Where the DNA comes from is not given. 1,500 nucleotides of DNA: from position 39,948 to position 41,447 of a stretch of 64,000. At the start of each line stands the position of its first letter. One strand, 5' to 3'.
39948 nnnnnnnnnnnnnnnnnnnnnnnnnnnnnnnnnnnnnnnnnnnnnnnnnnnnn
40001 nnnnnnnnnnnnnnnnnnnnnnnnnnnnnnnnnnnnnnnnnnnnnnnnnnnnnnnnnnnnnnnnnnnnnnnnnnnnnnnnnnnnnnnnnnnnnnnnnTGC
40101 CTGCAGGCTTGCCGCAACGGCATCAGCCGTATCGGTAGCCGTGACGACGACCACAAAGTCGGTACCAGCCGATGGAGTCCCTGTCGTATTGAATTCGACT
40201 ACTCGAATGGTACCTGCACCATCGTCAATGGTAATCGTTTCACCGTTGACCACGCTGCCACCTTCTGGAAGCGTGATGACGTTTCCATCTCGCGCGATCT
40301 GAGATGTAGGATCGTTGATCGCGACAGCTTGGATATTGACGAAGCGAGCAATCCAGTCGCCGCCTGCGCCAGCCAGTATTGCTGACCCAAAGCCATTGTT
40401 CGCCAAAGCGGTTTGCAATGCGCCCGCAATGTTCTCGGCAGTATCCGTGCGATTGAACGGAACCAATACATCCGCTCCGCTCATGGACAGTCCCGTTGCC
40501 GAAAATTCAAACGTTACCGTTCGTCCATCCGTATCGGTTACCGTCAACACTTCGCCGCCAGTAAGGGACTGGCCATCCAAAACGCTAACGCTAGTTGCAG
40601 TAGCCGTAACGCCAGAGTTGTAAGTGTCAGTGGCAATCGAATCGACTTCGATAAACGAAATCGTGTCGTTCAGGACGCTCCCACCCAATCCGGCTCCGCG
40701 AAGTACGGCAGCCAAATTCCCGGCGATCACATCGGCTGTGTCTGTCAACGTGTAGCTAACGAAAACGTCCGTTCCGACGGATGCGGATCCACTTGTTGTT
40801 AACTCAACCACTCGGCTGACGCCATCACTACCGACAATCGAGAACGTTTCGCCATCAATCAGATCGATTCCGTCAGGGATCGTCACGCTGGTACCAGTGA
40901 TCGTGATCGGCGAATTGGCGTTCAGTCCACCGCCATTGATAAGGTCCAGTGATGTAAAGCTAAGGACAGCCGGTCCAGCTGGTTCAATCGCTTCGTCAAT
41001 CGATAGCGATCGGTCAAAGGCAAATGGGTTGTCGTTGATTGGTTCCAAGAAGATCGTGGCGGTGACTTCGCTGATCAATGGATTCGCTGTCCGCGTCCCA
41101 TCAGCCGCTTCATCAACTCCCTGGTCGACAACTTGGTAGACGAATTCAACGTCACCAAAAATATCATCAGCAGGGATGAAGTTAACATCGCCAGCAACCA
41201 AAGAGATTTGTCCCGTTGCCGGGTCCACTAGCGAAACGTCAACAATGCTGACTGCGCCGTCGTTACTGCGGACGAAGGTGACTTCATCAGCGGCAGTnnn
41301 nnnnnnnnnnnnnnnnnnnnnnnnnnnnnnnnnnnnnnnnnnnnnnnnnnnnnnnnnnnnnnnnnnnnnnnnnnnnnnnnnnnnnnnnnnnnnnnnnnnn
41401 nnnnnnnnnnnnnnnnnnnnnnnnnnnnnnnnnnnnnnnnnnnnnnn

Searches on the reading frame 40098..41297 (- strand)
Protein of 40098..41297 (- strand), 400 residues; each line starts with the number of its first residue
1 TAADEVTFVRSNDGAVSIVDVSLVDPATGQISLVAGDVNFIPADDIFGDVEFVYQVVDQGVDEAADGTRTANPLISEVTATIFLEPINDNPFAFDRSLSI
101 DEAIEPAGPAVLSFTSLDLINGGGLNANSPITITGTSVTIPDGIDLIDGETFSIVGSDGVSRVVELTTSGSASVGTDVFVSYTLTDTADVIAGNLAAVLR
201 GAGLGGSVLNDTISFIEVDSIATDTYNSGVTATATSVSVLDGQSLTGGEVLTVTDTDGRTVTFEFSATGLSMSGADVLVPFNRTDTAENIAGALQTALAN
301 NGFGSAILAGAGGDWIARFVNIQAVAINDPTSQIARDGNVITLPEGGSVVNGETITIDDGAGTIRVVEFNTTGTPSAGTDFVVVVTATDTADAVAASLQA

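Call 37: search_solved_structures(query=window:40098-41297:-, max_evalue=1)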
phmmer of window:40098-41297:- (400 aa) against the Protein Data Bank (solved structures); distinct sequences matched with E-value up to 1: 7.
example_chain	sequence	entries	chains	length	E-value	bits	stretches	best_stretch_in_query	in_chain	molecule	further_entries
9z60_C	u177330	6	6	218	0.32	13.4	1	61-124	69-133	12H07 light chain | MAb 44B1 light chain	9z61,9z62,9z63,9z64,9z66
7uza_L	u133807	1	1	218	0.51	12.7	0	60-118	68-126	HSW-1 Fab light chain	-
3j2x_A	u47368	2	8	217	0.53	12.7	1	62-123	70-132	m242 light chain | CHK152 light chain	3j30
6m3c_L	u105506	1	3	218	0.53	12.7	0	60-118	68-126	h1573 Fab H chain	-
2qpv_A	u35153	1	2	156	0.71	12.3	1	308-363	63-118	Uncharacterized protein Atu1531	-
3bsz_L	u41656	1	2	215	0.92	11.9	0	62-124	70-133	Fab fragment heavy chain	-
2vl5_B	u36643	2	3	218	0.94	11.8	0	62-124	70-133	CIIC1 ANTICOLLAGEN FAB | CIIC1 FAB FRAGMENT LIGHT CHAIN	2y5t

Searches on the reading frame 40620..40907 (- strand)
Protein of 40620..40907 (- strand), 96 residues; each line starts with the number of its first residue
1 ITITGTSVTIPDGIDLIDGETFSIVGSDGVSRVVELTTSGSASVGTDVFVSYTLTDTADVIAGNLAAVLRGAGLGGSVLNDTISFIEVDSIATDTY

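Call 66: search_protein_representatives(alignment_id=A4)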
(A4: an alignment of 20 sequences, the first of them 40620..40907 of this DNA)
Query: 20 sequences, 96 profile positions. Proteins with E-value up to 0.001 (for the whole library): 1680; up to 1e-10: 605; up to 1e-30: 173. The best 150 are listed.
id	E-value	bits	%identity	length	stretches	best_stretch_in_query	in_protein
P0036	1.8e-157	527.8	-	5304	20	4-94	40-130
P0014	2.1e-148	498.7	-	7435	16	2-89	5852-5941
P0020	3.9e-143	481.9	-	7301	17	2-94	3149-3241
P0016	1.2e-130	441.9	-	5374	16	4-87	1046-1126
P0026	9.9e-130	438.9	-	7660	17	2-77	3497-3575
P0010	3.1e-123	418.1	-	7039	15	5-91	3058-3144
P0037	5.1e-122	414.1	-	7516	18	4-78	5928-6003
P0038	6.3e-118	401.0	-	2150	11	7-91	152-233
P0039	2.3e-116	396.1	-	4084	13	2-75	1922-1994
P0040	1.2e-113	387.4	-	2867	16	7-87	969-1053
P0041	3.1e-109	373.2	-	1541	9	2-91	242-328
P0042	3.1e-94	325.1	-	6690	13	4-87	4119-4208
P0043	1.7e-88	306.7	-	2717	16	12-78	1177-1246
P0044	2.1e-85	296.8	-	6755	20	9-79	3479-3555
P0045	3.0e-82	286.7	-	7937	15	15-92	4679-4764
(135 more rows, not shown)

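Call 74: search_solved_structures(query=A4, max_evalue=1)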
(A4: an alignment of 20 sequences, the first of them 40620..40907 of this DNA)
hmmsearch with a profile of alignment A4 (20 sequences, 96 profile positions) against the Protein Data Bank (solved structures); distinct sequences matched with E-value up to 1: 57.
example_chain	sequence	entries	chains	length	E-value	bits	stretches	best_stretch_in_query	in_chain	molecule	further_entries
8q7r_U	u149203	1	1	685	1e-10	44.5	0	35-66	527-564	Ubiquitin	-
8pql_U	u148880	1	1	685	1.5e-10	44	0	35-66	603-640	Ubiquitin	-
8pql_E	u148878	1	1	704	1.8e-10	43.8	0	35-66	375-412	Polyubiquitin-C,Nucleotide exchange factor SIL1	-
5b83_A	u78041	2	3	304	1.5e-05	28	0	13-66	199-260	tetra ubiquitin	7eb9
7yui_A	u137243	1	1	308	1.5e-05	28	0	13-66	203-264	Polyubiquitin-C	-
3wwa_A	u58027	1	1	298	4.1e-05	26.5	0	8-45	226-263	Pizza7H protein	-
3ww9_A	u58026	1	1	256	0.0001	25.3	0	8-45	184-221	pizza6 protein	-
6i38_A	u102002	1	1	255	0.00015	24.8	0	8-44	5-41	nv2Pizza6-AYW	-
7zph_A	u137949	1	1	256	0.00023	24.1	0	8-44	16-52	Pizza6-TNK-RSH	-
6i37_A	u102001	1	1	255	0.00026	24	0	8-45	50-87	nv1Pizza6-AYW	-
7zcj_A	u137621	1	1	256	0.0003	23.8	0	8-45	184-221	Pizza6-TNH-TSH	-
6f0t_A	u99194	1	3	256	0.00033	23.7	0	8-46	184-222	Pizza6-SFW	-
6f0s_A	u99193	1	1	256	0.00057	22.9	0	8-46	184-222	Pizza6-SYW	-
6i3b_A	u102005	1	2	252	0.00059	22.8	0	8-45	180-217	cPizza6-AYW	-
7zpw_A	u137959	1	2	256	0.00059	22.8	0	8-45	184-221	Pizza6-TSK-TSH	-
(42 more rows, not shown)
